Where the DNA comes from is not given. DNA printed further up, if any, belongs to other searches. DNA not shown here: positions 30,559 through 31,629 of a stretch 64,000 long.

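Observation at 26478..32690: Ten-gene Rrf2-led operon combining Hcp, a flavodiiron protein, rubredoxin, three desulforedoxin modules, ferredoxin, cupin and an HD protein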

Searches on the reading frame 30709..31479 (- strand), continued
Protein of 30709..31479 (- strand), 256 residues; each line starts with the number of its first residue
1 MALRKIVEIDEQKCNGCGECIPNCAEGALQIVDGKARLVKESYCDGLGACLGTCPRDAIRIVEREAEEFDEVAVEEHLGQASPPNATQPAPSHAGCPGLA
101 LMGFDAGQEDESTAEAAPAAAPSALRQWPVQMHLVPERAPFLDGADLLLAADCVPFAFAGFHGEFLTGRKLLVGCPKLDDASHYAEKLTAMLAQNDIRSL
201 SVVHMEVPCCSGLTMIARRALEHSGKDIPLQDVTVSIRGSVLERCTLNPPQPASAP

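Call 31: find_homologous_proteins(query=window:30709-31479:-, max_evalue=0.00001)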
Query window:30709-31479:- (256 aa): 8000 proteins with E <= 0.00001 among 8000 candidates; the best 120 are listed.
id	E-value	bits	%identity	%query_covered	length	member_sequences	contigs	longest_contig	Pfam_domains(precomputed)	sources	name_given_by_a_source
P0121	1.1e-168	577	100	100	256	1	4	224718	PF14697.12,PF12837.13,PF00037.33,PF12838.13,PF25160.2,PF13237.12,PF27217.1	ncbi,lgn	-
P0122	2.9e-108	380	68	97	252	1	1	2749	PF14697.12,PF12837.13,PF00037.33,PF12838.13,PF25160.2,PF13237.12,PF27217.1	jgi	-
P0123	1.9e-107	377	68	94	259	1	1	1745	PF14697.12,PF12837.13,PF00037.33,PF12838.13,PF25160.2,PF13237.12,PF13187.12,PF27217.1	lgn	-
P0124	4.0e-105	369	65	97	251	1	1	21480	PF14697.12,PF12837.13,PF00037.33,PF12838.13,PF25160.2,PF13237.12,PF13187.12,PF27217.1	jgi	-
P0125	1.9e-104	367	65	97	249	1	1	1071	PF14697.12,PF12837.13,PF00037.33,PF12838.13,PF13237.12,PF13187.12,PF27217.1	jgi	-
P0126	7.8e-104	365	65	97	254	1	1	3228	PF14697.12,PF12837.13,PF00037.33,PF12838.13,PF25160.2,PF13237.12,PF13187.12,PF27217.1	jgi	jgi:Fe-S-cluster-containing hydrogenase component 2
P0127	1.2e-103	364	62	100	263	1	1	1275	PF14697.12,PF12837.13,PF00037.33,PF12838.13,PF25160.2,PF13237.12,PF13187.12,PF27217.1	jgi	jgi:Pyruvate/2-oxoacid:ferredoxin oxidoreductase delta subunit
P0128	1.7e-103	364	66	96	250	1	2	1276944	PF14697.12,PF12837.13,PF00037.33,PF12838.13,PF25160.2,PF13237.12,PF13187.12,PF27217.1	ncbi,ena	-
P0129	1.4e-102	361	64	95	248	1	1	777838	PF14697.12,PF12837.13,PF00037.33,PF12838.13,PF25160.2,PF13237.12,PF13187.12,PF27217.1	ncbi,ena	-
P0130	1.6e-102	361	66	95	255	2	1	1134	PF14697.12,PF12837.13,PF00037.33,PF12838.13,PF25160.2,PF13237.12,PF13187.12,PF27217.1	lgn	-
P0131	2.3e-102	360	67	91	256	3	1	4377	PF14697.12,PF12837.13,PF00037.33,PF12838.13,PF25160.2,PF13237.12,PF13187.12,PF27217.1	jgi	jgi:Fe-S-cluster-containing hydrogenase component 2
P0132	1.7e-101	357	65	95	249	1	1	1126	PF14697.12,PF12837.13,PF00037.33,PF12838.13,PF25160.2,PF13237.12,PF13187.12,PF27217.1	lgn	-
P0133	1.8e-101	357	68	95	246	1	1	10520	PF14697.12,PF12837.13,PF00037.33,PF12838.13,PF25160.2,PF13237.12,PF27217.1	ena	-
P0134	4.5e-101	356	66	95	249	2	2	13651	PF14697.12,PF12837.13,PF00037.33,PF12838.13,PF13237.12,PF27217.1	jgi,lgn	jgi:Fe-S-cluster-containing hydrogenase component 2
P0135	9.1e-101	355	67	95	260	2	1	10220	PF14697.12,PF12837.13,PF00037.33,PF12838.13,PF25160.2,PF13237.12,PF27217.1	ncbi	-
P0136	5.8e-100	352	66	94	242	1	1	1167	PF14697.12,PF12837.13,PF00037.33,PF12838.13,PF25160.2,PF13237.12,PF27217.1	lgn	-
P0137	7.5e-100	352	65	97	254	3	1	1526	PF14697.12,PF12837.13,PF00037.33,PF12838.13,PF13237.12,PF27217.1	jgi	jgi:Pyruvate/2-oxoacid:ferredoxin oxidoreductase delta subunit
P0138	2.2e-99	350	66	95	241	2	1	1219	PF14697.12,PF12837.13,PF00037.33,PF12838.13,PF13237.12,PF13187.12,PF27217.1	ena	-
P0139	1.2e-98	348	64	95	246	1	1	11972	PF14697.12,PF12837.13,PF00037.33,PF12838.13,PF25160.2,PF13237.12,PF13187.12,PF27217.1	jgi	jgi:NAD-dependent dihydropyrimidine dehydrogenase PreA subunit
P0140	9.5e-98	345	64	95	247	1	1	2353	PF14697.12,PF00037.33,PF12838.13,PF13459.12,PF13237.12,PF13187.12,PF27217.1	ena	-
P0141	2.6e-97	344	63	94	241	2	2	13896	PF14697.12,PF00037.33,PF12838.13,PF25160.2,PF13237.12,PF13187.12,PF27217.1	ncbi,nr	ncbi:MAG: 4Fe-4S binding protein [Candidatus Brocadiia bacterium]|nr:4Fe-4S binding protein [Candida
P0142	2.9e-97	343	65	95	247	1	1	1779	PF14697.12,PF12837.13,PF00037.33,PF12838.13,PF13237.12,PF13187.12,PF27217.1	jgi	jgi:Pyruvate/2-oxoacid:ferredoxin oxidoreductase delta subunit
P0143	4.4e-97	343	64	94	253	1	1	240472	PF14697.12,PF12837.13,PF00037.33,PF12838.13,PF25160.2,PF13237.12,PF13187.12,PF27217.1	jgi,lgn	jgi:Fe-S-cluster-containing hydrogenase component 2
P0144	6.3e-97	342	65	88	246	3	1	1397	PF14697.12,PF12837.13,PF00037.33,PF12838.13,PF25160.2,PF13237.12,PF13187.12,PF27217.1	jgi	jgi:Pyruvate/2-oxoacid:ferredoxin oxidoreductase delta subunit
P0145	1.1e-96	342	64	94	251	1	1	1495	PF14697.12,PF12837.13,PF00037.33,PF12838.13,PF25160.2,PF13237.12,PF13187.12,PF27217.1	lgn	-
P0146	1.6e-96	341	64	95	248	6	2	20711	PF14697.12,PF12837.13,PF00037.33,PF12838.13,PF25160.2,PF13237.12,PF13187.12,PF27217.1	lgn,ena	-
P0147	2.3e-96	341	63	95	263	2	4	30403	PF14697.12,PF12837.13,PF00037.33,PF13484.12,PF12838.13,PF25160.2,PF13237.12,PF13187.12,PF27217.1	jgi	-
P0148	7.8e-96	339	61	97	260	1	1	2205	PF14697.12,PF12797.13,PF12837.13,PF00037.33,PF12838.13,PF25160.2,PF13237.12,PF13187.12,PF27217.1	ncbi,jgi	ncbi:MAG: ATP-binding protein [Planctomycetota bacterium]|jgi:Pyruvate/2-oxoacid:ferredoxin oxidored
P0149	1.0e-95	338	62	97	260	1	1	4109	PF14697.12,PF12837.13,PF00037.33,PF12838.13,PF25160.2,PF13237.12,PF13187.12,PF27217.1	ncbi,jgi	ncbi:MAG: ATP-binding protein [Planctomycetota bacterium]|jgi:Pyruvate/2-oxoacid:ferredoxin oxidored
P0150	1.1e-95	338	65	94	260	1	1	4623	PF14697.12,PF12837.13,PF00037.33,PF12838.13,PF13237.12,PF13187.12,PF27217.1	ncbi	-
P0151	1.6e-95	338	59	99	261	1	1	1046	PF14697.12,PF12837.13,PF00037.33,PF12838.13,PF25160.2,PF13237.12,PF13187.12,PF27217.1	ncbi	-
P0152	5.4e-95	336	62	95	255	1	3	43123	PF14697.12,PF12797.13,PF12837.13,PF00037.33,PF12838.13,PF25160.2,PF13237.12,PF13187.12,PF27217.1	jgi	-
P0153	5.8e-95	336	63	95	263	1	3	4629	PF14697.12,PF12837.13,PF00037.33,PF12838.13,PF25160.2,PF13237.12,PF13187.12,PF27217.1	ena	-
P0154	6.4e-95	336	62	99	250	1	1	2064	PF14697.12,PF12837.13,PF00037.33,PF12838.13,PF25160.2,PF13237.12,PF13187.12,PF27217.1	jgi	jgi:ferredoxin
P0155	1.0e-94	335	58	99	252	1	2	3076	PF14697.12,PF12837.13,PF00037.33,PF12838.13,PF25160.2,PF13237.12,PF13187.12,PF27217.1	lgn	-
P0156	2.3e-94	334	63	94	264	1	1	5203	PF14697.12,PF12837.13,PF00037.33,PF12838.13,PF25160.2,PF13237.12,PF13187.12,PF27217.1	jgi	jgi:Pyruvate/2-oxoacid:ferredoxin oxidoreductase delta subunit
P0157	1.2e-93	332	61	94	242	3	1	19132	PF14697.12,PF12797.13,PF12837.13,PF00037.33,PF12838.13,PF25160.2,PF13237.12,PF13187.12,PF27217.1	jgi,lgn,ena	-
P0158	2.3e-93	331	64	94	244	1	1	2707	PF14697.12,PF12837.13,PF00037.33,PF12838.13,PF25160.2,PF13237.12,PF13187.12,PF27217.1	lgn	-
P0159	2.7e-93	330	59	97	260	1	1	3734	PF14697.12,PF12797.13,PF12837.13,PF00037.33,PF12838.13,PF25160.2,PF13237.12,PF13187.12,PF27217.1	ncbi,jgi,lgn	ncbi:MAG: ATP-binding protein [Planctomycetota bacterium]|jgi:Fe-S-cluster-containing hydrogenase co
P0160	4.5e-93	330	62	94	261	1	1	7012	PF14697.12,PF12837.13,PF00037.33,PF13484.12,PF12838.13,PF25160.2,PF13237.12,PF13187.12,PF27217.1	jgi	jgi:Pyruvate/2-oxoacid:ferredoxin oxidoreductase delta subunit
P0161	5.1e-93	330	62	93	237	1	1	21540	PF14697.12,PF12797.13,PF12837.13,PF00037.33,PF12838.13,PF25160.2,PF13237.12,PF13187.12,PF27217.1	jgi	-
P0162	6.2e-93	329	60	100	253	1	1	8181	PF14697.12,PF12837.13,PF00037.33,PF12838.13,PF13237.12,PF13187.12,PF27217.1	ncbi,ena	-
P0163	1.0e-92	329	63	95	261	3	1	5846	PF14697.12,PF12837.13,PF00037.33,PF12838.13,PF25160.2,PF13237.12,PF13187.12,PF27217.1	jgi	-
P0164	1.1e-92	328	63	94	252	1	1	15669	PF14697.12,PF12837.13,PF00037.33,PF12838.13,PF25160.2,PF13237.12,PF13187.12,PF27217.1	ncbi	-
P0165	2.1e-92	328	63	94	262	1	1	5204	PF14697.12,PF12837.13,PF00037.33,PF13484.12,PF12838.13,PF25160.2,PF13237.12,PF13187.12,PF27217.1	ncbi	-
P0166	2.5e-92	327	62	93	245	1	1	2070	PF14697.12,PF12797.13,PF12837.13,PF00037.33,PF12838.13,PF25160.2,PF13237.12,PF13187.12,PF27217.1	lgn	-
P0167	4.3e-92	327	60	93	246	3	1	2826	PF14697.12,PF12837.13,PF00037.33,PF12838.13,PF13237.12,PF13187.12,PF27217.1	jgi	jgi:NAD-dependent dihydropyrimidine dehydrogenase PreA subunit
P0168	4.3e-92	327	62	95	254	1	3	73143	PF14697.12,PF12837.13,PF00037.33,PF12838.13,PF13237.12,PF13187.12,PF27217.1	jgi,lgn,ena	jgi:Fe-S-cluster-containing hydrogenase component 2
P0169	4.4e-92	326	63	94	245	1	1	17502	PF14697.12,PF12837.13,PF00037.33,PF12838.13,PF25160.2,PF13237.12,PF13187.12,PF27217.1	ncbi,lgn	-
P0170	6.6e-92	326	61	93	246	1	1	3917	PF14697.12,PF12797.13,PF12837.13,PF00037.33,PF12838.13,PF25160.2,PF13237.12,PF13187.12,PF27217.1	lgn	-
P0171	7.7e-92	326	63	93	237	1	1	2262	PF14697.12,PF12797.13,PF12837.13,PF00037.33,PF12838.13,PF25160.2,PF13237.12,PF13187.12,PF27217.1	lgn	-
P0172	9.9e-92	325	61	97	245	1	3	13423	PF14697.12,PF12837.13,PF00037.33,PF12838.13,PF13237.12,PF13187.12,PF27217.1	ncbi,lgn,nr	ncbi:MAG: 4Fe-4S binding protein [Phycisphaerae bacterium]|nr:4Fe-4S binding protein [Phycisphaerae 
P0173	1.2e-91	325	61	95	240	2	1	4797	PF14697.12,PF12837.13,PF00037.33,PF12838.13,PF13237.12,PF13187.12,PF27217.1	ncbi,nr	ncbi:MAG: 4Fe-4S binding protein [Planctomycetes bacterium]|nr:4Fe-4S binding protein [Planctomyceto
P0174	1.4e-91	325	61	98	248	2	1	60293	PF14697.12,PF12837.13,PF00037.33,PF12838.13,PF25160.2,PF13237.12,PF13187.12,PF27217.1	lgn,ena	-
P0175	2.4e-91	324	61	93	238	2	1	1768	PF14697.12,PF12837.13,PF00037.33,PF12838.13,PF25160.2,PF13237.12,PF13187.12,PF27217.1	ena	-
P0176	2.9e-91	324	59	100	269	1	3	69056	PF14697.12,PF12837.13,PF00037.33,PF12838.13,PF25160.2,PF13237.12,PF13187.12,PF27217.1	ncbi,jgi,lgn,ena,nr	ncbi:MAG: 4Fe-4S dicluster domain-containing protein [Planctomycetes bacterium]|nr:4Fe-4S dicluster 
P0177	4.2e-91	323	62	93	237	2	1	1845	PF14697.12,PF12837.13,PF00037.33,PF12838.13,PF25160.2,PF13237.12,PF13187.12,PF27217.1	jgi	jgi:NAD-dependent dihydropyrimidine dehydrogenase PreA subunit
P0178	4.2e-91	323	60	95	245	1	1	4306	PF14697.12,PF12837.13,PF00037.33,PF12838.13,PF25160.2,PF13237.12,PF13187.12,PF27217.1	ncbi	-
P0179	5.3e-91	323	60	93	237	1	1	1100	PF14697.12,PF12797.13,PF12837.13,PF00037.33,PF12838.13,PF25160.2,PF13237.12,PF13187.12,PF27217.1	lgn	-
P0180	6.4e-91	323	59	93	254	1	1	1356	PF14697.12,PF12837.13,PF00037.33,PF12838.13,PF25160.2,PF13237.12,PF13187.12,PF27217.1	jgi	jgi:NAD-dependent dihydropyrimidine dehydrogenase PreA subunit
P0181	1.1e-90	322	60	93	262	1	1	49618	PF14697.12,PF12837.13,PF00037.33,PF12838.13,PF25160.2,PF13237.12,PF13187.12,PF27217.1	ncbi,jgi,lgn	-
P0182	1.1e-90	322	61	93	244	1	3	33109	PF14697.12,PF12797.13,PF12837.13,PF00037.33,PF12838.13,PF25160.2,PF13237.12,PF13187.12,PF27217.1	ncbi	-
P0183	1.3e-90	322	62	93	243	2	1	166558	PF14697.12,PF12837.13,PF00037.33,PF12838.13,PF25160.2,PF13237.12,PF13187.12,PF27217.1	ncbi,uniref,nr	ncbi:ATP-binding protein [Geoalkalibacter sp.]|uniref:ATP-binding protein n=1 Tax=Geoalkalibacter sp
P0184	1.7e-90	321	61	95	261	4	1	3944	PF12837.13,PF00037.33,PF12838.13,PF13237.12,PF13187.12,PF27217.1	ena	-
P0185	1.7e-90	321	60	93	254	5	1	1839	PF14697.12,PF12837.13,PF00037.33,PF12838.13,PF25160.2,PF13237.12,PF13187.12,PF27217.1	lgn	-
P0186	2.2e-90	321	62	93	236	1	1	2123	PF14697.12,PF12797.13,PF12837.13,PF00037.33,PF12838.13,PF25160.2,PF13237.12,PF13187.12,PF27217.1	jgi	-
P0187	2.5e-90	321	61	93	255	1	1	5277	PF14697.12,PF12837.13,PF00037.33,PF12838.13,PF25160.2,PF13237.12,PF13187.12,PF27217.1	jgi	-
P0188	2.6e-90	321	63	92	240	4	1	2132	PF14697.12,PF12797.13,PF12837.13,PF00037.33,PF12838.13,PF25160.2,PF13237.12,PF13187.12,PF27217.1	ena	-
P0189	2.9e-90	320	59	93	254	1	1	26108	PF14697.12,PF12837.13,PF00037.33,PF12838.13,PF13237.12,PF13187.12,PF27217.1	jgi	jgi:NAD-dependent dihydropyrimidine dehydrogenase PreA subunit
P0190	3.2e-90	320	60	95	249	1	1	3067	PF12837.13,PF00037.33,PF12838.13,PF13237.12,PF13187.12,PF27217.1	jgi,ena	-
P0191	3.3e-90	320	63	95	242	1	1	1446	PF14697.12,PF12837.13,PF00037.33,PF12838.13,PF25160.2,PF13237.12,PF13187.12,PF27217.1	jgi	jgi:Pyruvate/2-oxoacid:ferredoxin oxidoreductase delta subunit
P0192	3.5e-90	320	62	95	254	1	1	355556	PF14697.12,PF12837.13,PF00037.33,PF12838.13,PF13237.12,PF13187.12,PF27217.1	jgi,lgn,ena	-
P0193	3.6e-90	320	58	99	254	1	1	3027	PF14697.12,PF12797.13,PF12837.13,PF00037.33,PF12838.13,PF13237.12,PF13187.12,PF27217.1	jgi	jgi:NAD-dependent dihydropyrimidine dehydrogenase PreA subunit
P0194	4.2e-90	320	57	94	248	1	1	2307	PF14697.12,PF12837.13,PF00037.33,PF12838.13,PF25160.2,PF13237.12,PF13187.12,PF27217.1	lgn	-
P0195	4.4e-90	320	62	92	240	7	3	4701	PF14697.12,PF12797.13,PF12837.13,PF00037.33,PF12838.13,PF25160.2,PF13237.12,PF13187.12,PF27217.1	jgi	jgi:Fe-S-cluster-containing hydrogenase component 2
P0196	4.5e-90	320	60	93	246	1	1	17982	PF14697.12,PF12837.13,PF00037.33,PF12838.13,PF25160.2,PF13237.12,PF13187.12,PF27217.1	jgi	jgi:Pyruvate/2-oxoacid:ferredoxin oxidoreductase delta subunit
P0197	4.9e-90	320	59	95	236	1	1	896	PF14697.12,PF12837.13,PF00037.33,PF12838.13,PF25160.2,PF13237.12,PF13187.12,PF27217.1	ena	-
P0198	5.5e-90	320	58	95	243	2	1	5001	PF14697.12,PF12837.13,PF00037.33,PF12838.13,PF25160.2,PF13237.12,PF13187.12,PF27217.1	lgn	-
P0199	6.5e-90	319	60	95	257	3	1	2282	PF14697.12,PF12837.13,PF00037.33,PF12838.13,PF25160.2,PF13237.12,PF13187.12,PF27217.1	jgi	jgi:Pyruvate/2-oxoacid:ferredoxin oxidoreductase delta subunit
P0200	6.9e-90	319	59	93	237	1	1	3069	PF14697.12,PF12797.13,PF12837.13,PF00037.33,PF12838.13,PF25160.2,PF13237.12,PF13187.12,PF27217.1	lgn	-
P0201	9.2e-90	319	60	93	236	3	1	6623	PF14697.12,PF12797.13,PF12837.13,PF00037.33,PF12838.13,PF25160.2,PF13237.12,PF13187.12,PF27217.1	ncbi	ncbi:MAG: 4Fe-4S binding protein [Desulfuromonadales bacterium]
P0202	9.3e-90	319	59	93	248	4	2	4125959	PF14697.12,PF12837.13,PF00037.33,PF12838.13,PF25160.2,PF13237.12,PF13187.12,PF27217.1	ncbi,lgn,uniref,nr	ncbi:4Fe-4S binding protein [Geoalkalibacter halelectricus]|uniref:4Fe-4S binding protein n=1 Tax=Ge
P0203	1.3e-89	318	61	93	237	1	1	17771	PF14697.12,PF12797.13,PF12837.13,PF00037.33,PF12838.13,PF25160.2,PF13237.12,PF13187.12,PF27217.1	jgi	jgi:NAD-dependent dihydropyrimidine dehydrogenase PreA subunit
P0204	1.4e-89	318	62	92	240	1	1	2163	PF14697.12,PF12797.13,PF12837.13,PF00037.33,PF12838.13,PF25160.2,PF13237.12,PF13187.12,PF27217.1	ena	-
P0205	1.6e-89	318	58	95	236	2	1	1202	PF14697.12,PF12837.13,PF00037.33,PF12838.13,PF13237.12,PF13187.12,PF27217.1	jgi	jgi:NAD-dependent dihydropyrimidine dehydrogenase PreA subunit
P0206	2.1e-89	318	59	98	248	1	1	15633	PF14697.12,PF12837.13,PF00037.33,PF12838.13,PF25160.2,PF13237.12,PF13187.12,PF27217.1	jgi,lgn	-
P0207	2.8e-89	317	59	93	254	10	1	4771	PF14697.12,PF12837.13,PF00037.33,PF12838.13,PF25160.2,PF13237.12,PF13187.12,PF27217.1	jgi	-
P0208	2.8e-89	317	62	92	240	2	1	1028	PF14697.12,PF12837.13,PF00037.33,PF12838.13,PF25160.2,PF13237.12,PF13187.12,PF27217.1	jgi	jgi:Fe-S-cluster-containing hydrogenase component 2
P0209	3.4e-89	317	62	95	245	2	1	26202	PF14697.12,PF12837.13,PF00037.33,PF12838.13,PF13237.12,PF27217.1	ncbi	-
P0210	3.4e-89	317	59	100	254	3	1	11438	PF14697.12,PF12837.13,PF00037.33,PF12838.13,PF25160.2,PF13237.12,PF13187.12,PF27217.1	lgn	-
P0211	4.5e-89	317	60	95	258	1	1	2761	PF14697.12,PF12837.13,PF00037.33,PF12838.13,PF25160.2,PF13237.12,PF13187.12,PF27217.1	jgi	-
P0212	6.2e-89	316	62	93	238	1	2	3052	PF14697.12,PF12837.13,PF00037.33,PF12838.13,PF25160.2,PF13237.12,PF13187.12,PF27217.1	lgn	-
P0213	6.5e-89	316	56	93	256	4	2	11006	PF14697.12,PF12837.13,PF00037.33,PF12838.13,PF25160.2,PF13237.12,PF13187.12,PF27217.1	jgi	jgi:NAD-dependent dihydropyrimidine dehydrogenase PreA subunit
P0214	7.2e-89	316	59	93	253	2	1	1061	PF14697.12,PF12837.13,PF00037.33,PF12838.13,PF25160.2,PF13237.12,PF13187.12,PF27217.1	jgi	jgi:NAD-dependent dihydropyrimidine dehydrogenase PreA subunit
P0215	8.2e-89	316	59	93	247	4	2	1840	PF14697.12,PF12837.13,PF00037.33,PF12838.13,PF13237.12,PF27217.1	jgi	-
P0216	8.5e-89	316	58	95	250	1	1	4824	PF14697.12,PF12837.13,PF00037.33,PF12838.13,PF25160.2,PF13237.12,PF13187.12,PF27217.1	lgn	-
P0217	8.8e-89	316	58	93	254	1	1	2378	PF14697.12,PF12797.13,PF12837.13,PF00037.33,PF12838.13,PF25160.2,PF13237.12,PF13187.12,PF27217.1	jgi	-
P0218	9.3e-89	316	61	92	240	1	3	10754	PF14697.12,PF12797.13,PF12837.13,PF00037.33,PF12838.13,PF25160.2,PF13237.12,PF13187.12,PF27217.1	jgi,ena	jgi:Fe-S-cluster-containing hydrogenase component 2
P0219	9.7e-89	316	58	93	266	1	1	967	PF14697.12,PF12837.13,PF00037.33,PF12838.13,PF25160.2,PF13237.12,PF13187.12,PF27217.1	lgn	-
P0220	1.1e-88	315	57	95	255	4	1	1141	PF14697.12,PF12837.13,PF00037.33,PF12838.13,PF25160.2,PF13237.12,PF13187.12,PF27217.1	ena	-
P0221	1.3e-88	315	58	96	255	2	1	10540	PF14697.12,PF12837.13,PF00037.33,PF12838.13,PF25160.2,PF13237.12,PF13187.12,PF27217.1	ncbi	ncbi:MAG: 4Fe-4S binding protein [Planctomycetota bacterium]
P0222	1.3e-88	315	59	93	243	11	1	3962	PF14697.12,PF12837.13,PF00037.33,PF12838.13,PF25160.2,PF13237.12,PF13187.12,PF27217.1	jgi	-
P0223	1.4e-88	315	60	95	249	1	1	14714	PF12837.13,PF00037.33,PF12838.13,PF13459.12,PF13237.12,PF13187.12,PF27217.1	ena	-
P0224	1.5e-88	315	59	96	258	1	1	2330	PF14697.12,PF12837.13,PF00037.33,PF12838.13,PF25160.2,PF13237.12,PF13187.12,PF27217.1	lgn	-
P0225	1.5e-88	315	60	95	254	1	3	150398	PF14697.12,PF12837.13,PF00037.33,PF12838.13,PF13237.12,PF27217.1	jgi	-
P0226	1.5e-88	315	60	93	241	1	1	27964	PF14697.12,PF12837.13,PF00037.33,PF12838.13,PF25160.2,PF13237.12,PF13187.12,PF27217.1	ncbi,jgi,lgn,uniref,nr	ncbi:ATP-binding protein [Geoalkalibacter sp.]|uniref:ATP-binding protein n=1 Tax=Geoalkalibacter sp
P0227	1.6e-88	315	60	93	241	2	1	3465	PF14697.12,PF12837.13,PF00037.33,PF12838.13,PF25160.2,PF13237.12,PF13187.12,PF27217.1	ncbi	-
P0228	1.7e-88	315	61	92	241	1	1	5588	PF14697.12,PF12837.13,PF00037.33,PF12838.13,PF25160.2,PF13237.12,PF13187.12,PF27217.1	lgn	-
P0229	2.0e-88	315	62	94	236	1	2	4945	PF14697.12,PF12837.13,PF00037.33,PF12838.13,PF13237.12,PF27217.1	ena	-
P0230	2.1e-88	314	60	94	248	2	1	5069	PF14697.12,PF12837.13,PF00037.33,PF12838.13,PF13237.12,PF13187.12,PF27217.1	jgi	-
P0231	2.4e-88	314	60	93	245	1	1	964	PF14697.12,PF12837.13,PF00037.33,PF12838.13,PF25160.2,PF13237.12,PF13187.12,PF27217.1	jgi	-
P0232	2.4e-88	314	58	95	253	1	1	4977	PF14697.12,PF12797.13,PF12837.13,PF00037.33,PF12838.13,PF25160.2,PF13237.12,PF13187.12,PF27217.1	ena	-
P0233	2.4e-88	314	61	92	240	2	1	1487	PF14697.12,PF12797.13,PF12837.13,PF00037.33,PF12838.13,PF25160.2,PF13237.12,PF13187.12,PF27217.1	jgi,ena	-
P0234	2.4e-88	314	64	92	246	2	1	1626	PF14697.12,PF12837.13,PF12838.13,PF13237.12,PF13187.12,PF27217.1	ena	-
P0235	2.5e-88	314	61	92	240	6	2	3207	PF14697.12,PF12797.13,PF12837.13,PF00037.33,PF12838.13,PF25160.2,PF13237.12,PF13187.12,PF27217.1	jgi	jgi:Fe-S-cluster-containing hydrogenase component 2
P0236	2.9e-88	314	57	93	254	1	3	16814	PF14697.12,PF12837.13,PF00037.33,PF12838.13,PF25160.2,PF13237.12,PF13187.12,PF27217.1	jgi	jgi:NAD-dependent dihydropyrimidine dehydrogenase PreA subunit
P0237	3.2e-88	314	59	93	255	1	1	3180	PF14697.12,PF12837.13,PF00037.33,PF12838.13,PF25160.2,PF13237.12,PF13187.12,PF27217.1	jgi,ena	-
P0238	3.3e-88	314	57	93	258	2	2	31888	PF14697.12,PF12837.13,PF00037.33,PF12838.13,PF25160.2,PF13237.12,PF13187.12,PF27217.1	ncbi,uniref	ncbi:ATP-binding protein [Trichloromonas sp.]|uniref:ATP-binding protein n=1 Tax=Trichloromonas sp. 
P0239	3.4e-88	314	55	93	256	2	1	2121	PF14697.12,PF12837.13,PF00037.33,PF12838.13,PF25160.2,PF13237.12,PF13187.12,PF27217.1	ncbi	-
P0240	3.8e-88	314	61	94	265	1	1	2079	PF14697.12,PF12837.13,PF00037.33,PF12838.13,PF13237.12,PF13187.12,PF27217.1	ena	-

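Call 32: find_encoding_contigs(protein=P0202, flank=5000, max_places=2)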
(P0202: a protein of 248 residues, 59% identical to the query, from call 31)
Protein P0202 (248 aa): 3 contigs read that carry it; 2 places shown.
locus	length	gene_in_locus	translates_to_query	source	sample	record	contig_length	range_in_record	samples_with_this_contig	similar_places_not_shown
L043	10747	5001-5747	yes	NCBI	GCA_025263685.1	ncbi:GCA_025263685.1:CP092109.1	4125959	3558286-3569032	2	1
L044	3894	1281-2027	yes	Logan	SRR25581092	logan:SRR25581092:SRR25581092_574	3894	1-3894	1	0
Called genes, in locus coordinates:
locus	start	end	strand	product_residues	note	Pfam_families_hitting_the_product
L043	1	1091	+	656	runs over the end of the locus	PF07103:DUF1365, PF25371:DUF7884 (weak), PF02353:CMAS, PF13489:Methyltransf_23, PF08241:Methyltransf_11, PF08242:Methyltransf_12, PF13649:Methyltransf_25, PF13847:Methyltransf_31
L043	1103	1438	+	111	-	PF11086:DUF2878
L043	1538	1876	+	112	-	PF11086:DUF2878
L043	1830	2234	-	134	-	-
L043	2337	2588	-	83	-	-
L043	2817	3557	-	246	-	PF03975:CheD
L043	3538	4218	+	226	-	PF00027:cNMP_binding, PF13545:HTH_Crp_2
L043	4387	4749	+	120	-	PF11756:YgbA_NO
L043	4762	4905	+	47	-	-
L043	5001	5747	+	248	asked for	PF00037:Fer4 (weak), PF12837:Fer4_6, PF13237:Fer4_10 (weak), PF14697:Fer4_21 (weak), PF25160:LdpA_Fe-S-bd (faint), PF12838:Fer4_7 (weak), PF13187:Fer4_9 (weak), PF27217:AF_0155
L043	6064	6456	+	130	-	PF01643:Acyl-ACP_TE (weak), PF13279:4HBT_2, PF03061:4HBT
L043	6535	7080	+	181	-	PF02572:CobA_CobO_BtuR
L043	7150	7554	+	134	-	PF02310:B12-binding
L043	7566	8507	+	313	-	PF03308:MeaB, PF00009:GTP_EFTU (faint), PF02492:cobW (faint), PF03029:ATP_bind_1 (faint), PF03266:NTPase_1 (faint)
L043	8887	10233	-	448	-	PF00561:Abhydrolase_1, PF12146:Hydrolase_4, PF12697:Abhydrolase_6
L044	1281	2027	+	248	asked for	PF00037:Fer4 (weak), PF12837:Fer4_6, PF13237:Fer4_10 (weak), PF14697:Fer4_21 (weak), PF25160:LdpA_Fe-S-bd (faint), PF12838:Fer4_7 (weak), PF13187:Fer4_9 (weak), PF27217:AF_0155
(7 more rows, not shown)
